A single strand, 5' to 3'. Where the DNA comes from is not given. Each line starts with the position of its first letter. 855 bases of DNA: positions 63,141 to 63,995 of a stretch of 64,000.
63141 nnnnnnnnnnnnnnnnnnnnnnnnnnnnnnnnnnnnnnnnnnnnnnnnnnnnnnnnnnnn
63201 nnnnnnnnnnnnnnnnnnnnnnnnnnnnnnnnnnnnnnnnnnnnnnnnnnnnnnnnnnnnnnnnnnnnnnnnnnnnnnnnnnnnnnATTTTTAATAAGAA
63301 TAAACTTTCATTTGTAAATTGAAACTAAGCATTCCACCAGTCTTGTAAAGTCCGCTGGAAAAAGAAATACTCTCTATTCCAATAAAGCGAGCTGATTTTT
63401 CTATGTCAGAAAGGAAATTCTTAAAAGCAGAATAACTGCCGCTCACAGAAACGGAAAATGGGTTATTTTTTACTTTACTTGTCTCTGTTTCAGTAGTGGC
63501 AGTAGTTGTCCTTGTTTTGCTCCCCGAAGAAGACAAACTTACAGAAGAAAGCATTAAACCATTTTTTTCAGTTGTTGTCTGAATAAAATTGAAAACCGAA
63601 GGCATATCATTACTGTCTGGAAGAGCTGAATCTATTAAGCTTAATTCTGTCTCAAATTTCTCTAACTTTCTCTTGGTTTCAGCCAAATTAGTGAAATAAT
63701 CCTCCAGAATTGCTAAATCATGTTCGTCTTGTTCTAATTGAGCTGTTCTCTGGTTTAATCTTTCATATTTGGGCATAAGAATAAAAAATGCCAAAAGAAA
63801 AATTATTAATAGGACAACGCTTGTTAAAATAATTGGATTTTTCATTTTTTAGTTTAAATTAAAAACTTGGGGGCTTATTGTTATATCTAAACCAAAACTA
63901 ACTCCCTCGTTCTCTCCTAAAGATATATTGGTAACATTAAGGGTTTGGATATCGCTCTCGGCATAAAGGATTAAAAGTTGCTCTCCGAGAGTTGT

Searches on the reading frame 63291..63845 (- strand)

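Call 66: search_protein_families(library=pfam, proteins=[window:63291-63845:-], max_evalue=0.01)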
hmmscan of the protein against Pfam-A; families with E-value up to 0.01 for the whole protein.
window:63291-63845:- (184 aa): 3 families
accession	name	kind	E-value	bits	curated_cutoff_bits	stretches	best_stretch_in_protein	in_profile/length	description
PF04350.18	PilO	-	1.2e-14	55.1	22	1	30-184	1-143/145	Pilus assembly protein, PilO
PF14584.11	DUF4446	-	0.00033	21.1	27.4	1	5-77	2-77/150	Protein of unknown function (DUF4446)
PF10741.14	T2SSM_b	-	0.0064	16.8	21.7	1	105-181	28-107/111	Type II secretion system (T2SS), protein M subtype b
